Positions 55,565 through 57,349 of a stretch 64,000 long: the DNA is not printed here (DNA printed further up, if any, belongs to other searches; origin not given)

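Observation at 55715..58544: Tandem photolyase-family genes: a Cys-less FeS-BCP homolog followed by a circularly permuted photolyase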

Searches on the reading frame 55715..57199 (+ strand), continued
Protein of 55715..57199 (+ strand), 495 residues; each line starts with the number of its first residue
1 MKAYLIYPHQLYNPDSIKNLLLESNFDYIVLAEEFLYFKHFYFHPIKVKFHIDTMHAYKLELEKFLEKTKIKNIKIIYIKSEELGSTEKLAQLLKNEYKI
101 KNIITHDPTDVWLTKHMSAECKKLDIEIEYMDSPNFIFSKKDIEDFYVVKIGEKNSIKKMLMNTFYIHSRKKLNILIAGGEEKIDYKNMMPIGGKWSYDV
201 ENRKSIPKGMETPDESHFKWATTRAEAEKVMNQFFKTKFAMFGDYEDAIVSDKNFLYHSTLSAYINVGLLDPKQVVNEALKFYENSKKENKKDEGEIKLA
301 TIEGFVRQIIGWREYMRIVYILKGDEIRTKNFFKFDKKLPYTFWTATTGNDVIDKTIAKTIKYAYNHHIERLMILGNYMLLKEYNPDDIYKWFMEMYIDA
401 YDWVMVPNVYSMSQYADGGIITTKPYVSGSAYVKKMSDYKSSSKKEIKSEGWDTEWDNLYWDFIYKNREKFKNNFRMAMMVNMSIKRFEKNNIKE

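Call 28: find_homologous_proteins(query=window:55715-57199:+, max_evalue=0.001)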
Query window:55715-57199:+ (495 aa): 7941 proteins with E <= 0.001 among 8000 candidates; the best 120 are listed.
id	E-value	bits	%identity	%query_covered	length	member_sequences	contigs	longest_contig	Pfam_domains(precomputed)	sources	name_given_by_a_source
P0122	0.0e+0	1059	95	99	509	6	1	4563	PF04244.20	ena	-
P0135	3.0e-201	688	64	100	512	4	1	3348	PF04244.20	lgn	-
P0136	5.1e-200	683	65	99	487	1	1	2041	PF04244.20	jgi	jgi:deoxyribodipyrimidine photolyase-related protein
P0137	1.1e-194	666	64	99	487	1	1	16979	PF04244.20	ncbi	-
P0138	1.3e-193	662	65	99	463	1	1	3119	PF04244.20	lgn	-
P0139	3.9e-189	648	63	99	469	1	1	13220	PF04244.20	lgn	-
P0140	1.1e-174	600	59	99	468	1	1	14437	PF04244.20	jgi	jgi:deoxyribodipyrimidine photolyase-related protein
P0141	3.1e-173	595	57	99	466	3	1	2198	PF04244.20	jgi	jgi:deoxyribodipyrimidine photolyase-related protein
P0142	1.2e-138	481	46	97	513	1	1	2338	PF04244.20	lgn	-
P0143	1.5e-130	454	46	97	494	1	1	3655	PF04244.20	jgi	jgi:deoxyribodipyrimidine photolyase-related protein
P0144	2.2e-116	408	44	98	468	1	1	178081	PF04244.20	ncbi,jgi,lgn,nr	ncbi:MAG: cryptochrome/photolyase family protein [Candidatus Pacebacteria bacterium]|jgi:deoxyribodi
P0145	7.2e-114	399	42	97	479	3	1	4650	PF04244.20,PF03441.20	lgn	-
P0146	8.9e-114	399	43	97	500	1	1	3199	PF04244.20,PF03441.20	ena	-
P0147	1.5e-113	398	46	97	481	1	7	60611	PF04244.20,PF03441.20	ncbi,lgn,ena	-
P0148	5.9e-113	396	45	97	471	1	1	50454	PF04244.20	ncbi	-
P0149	1.6e-112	395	43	98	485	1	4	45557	PF04244.20,PF03441.20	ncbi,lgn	-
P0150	4.8e-112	393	41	99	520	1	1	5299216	PF04244.20,PF03441.20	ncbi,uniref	ncbi:cryptochrome/photolyase family protein [Bernardetia sp. ABR2-2B]|uniref:cryptochrome/photolyase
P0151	4.4e-111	390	43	97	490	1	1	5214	PF04244.20,PF03441.20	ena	-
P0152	4.6e-111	390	43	98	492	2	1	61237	PF04244.20,PF03441.20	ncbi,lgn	-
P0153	4.7e-111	390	43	96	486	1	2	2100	PF04244.20,PF03441.20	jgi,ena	jgi:deoxyribodipyrimidine photolyase-related protein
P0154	8.2e-111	389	43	97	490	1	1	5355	PF04244.20,PF03441.20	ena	-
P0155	1.2e-110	389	43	97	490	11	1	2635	PF04244.20,PF03441.20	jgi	jgi:deoxyribodipyrimidine photolyase-related protein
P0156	1.2e-110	389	43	97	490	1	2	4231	PF04244.20,PF03441.20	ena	-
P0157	1.4e-110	388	42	97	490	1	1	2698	PF04244.20,PF03441.20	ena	-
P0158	2.5e-110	388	41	97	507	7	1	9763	PF04244.20,PF03441.20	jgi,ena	-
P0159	3.3e-110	387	43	96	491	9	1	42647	PF04244.20,PF03441.20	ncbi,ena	-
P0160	4.3e-110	387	42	97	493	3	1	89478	PF04244.20,PF03441.20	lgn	-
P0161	4.6e-110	387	42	97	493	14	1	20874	PF04244.20,PF03441.20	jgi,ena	jgi:deoxyribodipyrimidine photolyase-related protein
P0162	4.8e-110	387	43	97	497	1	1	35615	PF04244.20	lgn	-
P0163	5.9e-110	386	45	97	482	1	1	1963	PF04244.20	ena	-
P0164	8.9e-110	386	43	96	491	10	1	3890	PF04244.20,PF03441.20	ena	-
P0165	1.1e-109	386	43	97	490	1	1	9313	PF04244.20,PF03441.20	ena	-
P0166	1.7e-109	385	42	97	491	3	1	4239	PF04244.20,PF03441.20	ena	-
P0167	2.2e-109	385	42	97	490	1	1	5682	PF04244.20,PF03441.20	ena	-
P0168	2.3e-109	385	42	97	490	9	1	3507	PF04244.20,PF03441.20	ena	-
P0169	2.4e-109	384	42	97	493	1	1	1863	PF04244.20,PF03441.20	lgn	-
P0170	4.0e-109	384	42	97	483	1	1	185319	PF04244.20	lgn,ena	-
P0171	4.7e-109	383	43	96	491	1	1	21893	PF04244.20,PF03441.20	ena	-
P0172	4.8e-109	383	43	97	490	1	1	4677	PF04244.20,PF03441.20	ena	-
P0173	5.0e-109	383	42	97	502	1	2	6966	PF04244.20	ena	-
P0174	7.4e-109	383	42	96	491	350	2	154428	PF04244.20,PF03441.20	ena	-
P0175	7.6e-109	383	42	96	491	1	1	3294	PF04244.20,PF03441.20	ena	-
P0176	8.3e-109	383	41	97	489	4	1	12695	PF04244.20,PF03441.20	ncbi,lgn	-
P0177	9.1e-109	383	42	97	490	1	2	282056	PF04244.20,PF03441.20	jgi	jgi:deoxyribodipyrimidine photolyase-related protein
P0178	1.0e-108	382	42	96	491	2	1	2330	PF04244.20,PF03441.20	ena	-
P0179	1.1e-108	382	43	97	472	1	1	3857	PF04244.20,PF03441.20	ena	-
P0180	1.3e-108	382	42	97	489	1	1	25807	PF04244.20,PF03441.20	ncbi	-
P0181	1.3e-108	382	42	97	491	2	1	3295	PF04244.20,PF03441.20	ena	-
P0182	1.8e-108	382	43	97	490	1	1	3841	PF04244.20,PF03441.20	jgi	jgi:deoxyribodipyrimidine photolyase-related protein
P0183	1.9e-108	381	42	97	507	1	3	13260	PF04244.20,PF03441.20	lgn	-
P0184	2.0e-108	381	42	97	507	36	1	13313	PF04244.20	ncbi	ncbi:MAG: cryptochrome/photolyase family protein [Chitinophagaceae bacterium]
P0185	2.1e-108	381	43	97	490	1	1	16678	PF04244.20,PF03441.20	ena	-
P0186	2.3e-108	381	43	97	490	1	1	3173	PF04244.20,PF03441.20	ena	-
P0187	2.4e-108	381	42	96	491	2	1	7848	PF04244.20,PF03441.20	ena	-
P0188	2.5e-108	381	42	97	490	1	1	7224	PF04244.20,PF03441.20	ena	-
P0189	2.6e-108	381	43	97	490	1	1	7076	PF04244.20,PF03441.20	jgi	jgi:deoxyribodipyrimidine photolyase-related protein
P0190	2.6e-108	381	42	97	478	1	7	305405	PF04244.20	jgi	jgi:deoxyribodipyrimidine photolyase-related protein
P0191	2.8e-108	381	42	96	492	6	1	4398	PF04244.20,PF03441.20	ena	-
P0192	2.8e-108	381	42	97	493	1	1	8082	PF04244.20,PF03441.20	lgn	-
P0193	3.6e-108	381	42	96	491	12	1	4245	PF04244.20,PF03441.20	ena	-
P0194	5.5e-108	380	42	96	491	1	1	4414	PF04244.20,PF03441.20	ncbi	-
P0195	8.2e-108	379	41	96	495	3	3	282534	PF04244.20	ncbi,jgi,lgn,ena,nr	ncbi:cryptochrome/photolyase family protein [bacterium]|nr:cryptochrome/photolyase family protein [b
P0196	8.7e-108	379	42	97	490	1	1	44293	PF04244.20,PF03441.20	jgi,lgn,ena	jgi:deoxyribodipyrimidine photolyase-related protein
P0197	9.1e-108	379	42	96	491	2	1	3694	PF04244.20,PF03441.20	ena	-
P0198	9.5e-108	379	42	97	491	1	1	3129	PF04244.20,PF03441.20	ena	-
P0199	1.1e-107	379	42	97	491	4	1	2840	PF04244.20,PF03441.20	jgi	jgi:deoxyribodipyrimidine photolyase-related protein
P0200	1.2e-107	379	42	96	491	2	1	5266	PF04244.20,PF03441.20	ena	-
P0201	1.2e-107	379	40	97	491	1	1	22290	PF04244.20,PF03441.20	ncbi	-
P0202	1.2e-107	379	43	97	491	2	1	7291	PF04244.20,PF03441.20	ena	-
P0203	1.3e-107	379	43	97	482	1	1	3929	PF04244.20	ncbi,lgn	-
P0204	1.3e-107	379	43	97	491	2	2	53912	PF04244.20,PF03441.20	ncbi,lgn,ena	-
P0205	1.4e-107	379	42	97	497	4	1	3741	PF04244.20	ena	-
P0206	1.8e-107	378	42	96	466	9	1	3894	PF04244.20,PF03441.20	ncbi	-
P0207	2.0e-107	378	42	97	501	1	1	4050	PF04244.20,PF03441.20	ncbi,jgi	jgi:deoxyribodipyrimidine photolyase-related protein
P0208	2.1e-107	378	41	97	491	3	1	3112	PF04244.20,PF03441.20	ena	-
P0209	2.3e-107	378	40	97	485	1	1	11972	PF04244.20,PF03441.20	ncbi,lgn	-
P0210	2.5e-107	378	39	99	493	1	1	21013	PF04244.20,PF03441.20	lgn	-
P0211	2.7e-107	378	41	97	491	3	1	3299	PF04244.20,PF03441.20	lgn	-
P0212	2.9e-107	378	43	97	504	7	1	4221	PF04244.20,PF03441.20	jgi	jgi:deoxyribodipyrimidine photolyase-related protein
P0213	3.6e-107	377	41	97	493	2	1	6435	PF04244.20,PF03441.20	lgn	-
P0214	3.7e-107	377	41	97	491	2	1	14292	PF04244.20,PF03441.20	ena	-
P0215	5.3e-107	377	41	97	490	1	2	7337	PF04244.20,PF03441.20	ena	-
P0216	5.6e-107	377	42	97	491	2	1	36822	PF04244.20,PF03441.20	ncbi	-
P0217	5.8e-107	377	42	96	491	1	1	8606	PF04244.20,PF03441.20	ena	-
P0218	6.7e-107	376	41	97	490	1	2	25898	PF04244.20,PF03441.20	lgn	-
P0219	6.9e-107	376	40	97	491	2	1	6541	PF04244.20,PF03441.20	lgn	-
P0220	7.7e-107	376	42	98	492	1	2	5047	PF04244.20,PF03441.20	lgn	-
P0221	7.7e-107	376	42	97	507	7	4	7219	PF04244.20,PF03441.20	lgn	-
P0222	8.2e-107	376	42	97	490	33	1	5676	PF04244.20,PF03441.20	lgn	-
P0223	1.1e-106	376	42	97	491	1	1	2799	PF04244.20,PF03441.20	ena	-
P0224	1.1e-106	376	42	97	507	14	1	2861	PF04244.20,PF03441.20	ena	-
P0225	1.2e-106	376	42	96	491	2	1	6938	PF04244.20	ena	-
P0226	1.2e-106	376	42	96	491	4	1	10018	PF04244.20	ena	-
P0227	1.3e-106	375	42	96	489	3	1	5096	PF04244.20,PF03441.20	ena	-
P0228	1.3e-106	375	41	97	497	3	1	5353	PF04244.20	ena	-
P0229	1.5e-106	375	41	97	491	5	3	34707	PF04244.20,PF03441.20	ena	-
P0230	1.6e-106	375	41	97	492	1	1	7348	PF04244.20,PF03441.20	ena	-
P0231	1.6e-106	375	42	97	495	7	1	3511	PF04244.20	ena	-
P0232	1.8e-106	375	42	96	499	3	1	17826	PF04244.20,PF03441.20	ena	-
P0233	1.9e-106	375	42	96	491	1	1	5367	PF04244.20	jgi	-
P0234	2.2e-106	375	40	100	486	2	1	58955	PF04244.20,PF03441.20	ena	-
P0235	2.2e-106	375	41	96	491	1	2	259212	PF04244.20,PF03441.20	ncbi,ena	-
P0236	2.6e-106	374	42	97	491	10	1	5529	PF04244.20,PF03441.20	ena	-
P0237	2.8e-106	374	43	99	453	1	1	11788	PF04244.20,PF03441.20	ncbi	ncbi:MAG: cryptochrome/photolyase family protein [Candidatus Dojkabacteria bacterium]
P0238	3.1e-106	374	42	96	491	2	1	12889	PF04244.20,PF03441.20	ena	-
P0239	3.4e-106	374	42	97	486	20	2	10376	PF04244.20,PF03441.20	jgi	jgi:deoxyribodipyrimidine photolyase-related protein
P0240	3.4e-106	374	42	97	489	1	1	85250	PF04244.20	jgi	jgi:deoxyribodipyrimidine photolyase-related protein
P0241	3.5e-106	374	41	96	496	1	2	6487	PF04244.20,PF03441.20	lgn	-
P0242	3.6e-106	374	42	99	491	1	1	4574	PF04244.20,PF03441.20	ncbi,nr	ncbi:MAG: cryptochrome/photolyase family protein [Bacteroidota bacterium]|nr:cryptochrome/photolyase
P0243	3.7e-106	374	42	97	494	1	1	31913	PF04244.20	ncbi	ncbi:cryptochrome/photolyase family protein [Echinicola sediminis]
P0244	3.7e-106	374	42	98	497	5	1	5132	PF04244.20,PF03441.20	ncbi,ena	-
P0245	3.8e-106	374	40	97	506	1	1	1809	PF04244.20,PF03441.20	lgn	-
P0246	3.8e-106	374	42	97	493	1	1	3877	PF04244.20,PF03441.20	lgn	-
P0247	3.9e-106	374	42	98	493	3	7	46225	PF04244.20,PF03441.20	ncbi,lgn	-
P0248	3.9e-106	374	40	97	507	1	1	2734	PF04244.20,PF03441.20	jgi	jgi:deoxyribodipyrimidine photolyase-related protein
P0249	4.0e-106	374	42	98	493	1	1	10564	PF04244.20,PF03441.20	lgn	-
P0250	4.6e-106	374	42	98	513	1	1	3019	PF04244.20,PF03441.20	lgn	-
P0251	4.8e-106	374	41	97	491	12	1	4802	PF04244.20,PF03441.20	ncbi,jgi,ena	jgi:deoxyribodipyrimidine photolyase-related protein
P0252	5.1e-106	373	41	97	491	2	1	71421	PF04244.20,PF03441.20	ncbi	-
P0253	5.4e-106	373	39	100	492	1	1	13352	PF04244.20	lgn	-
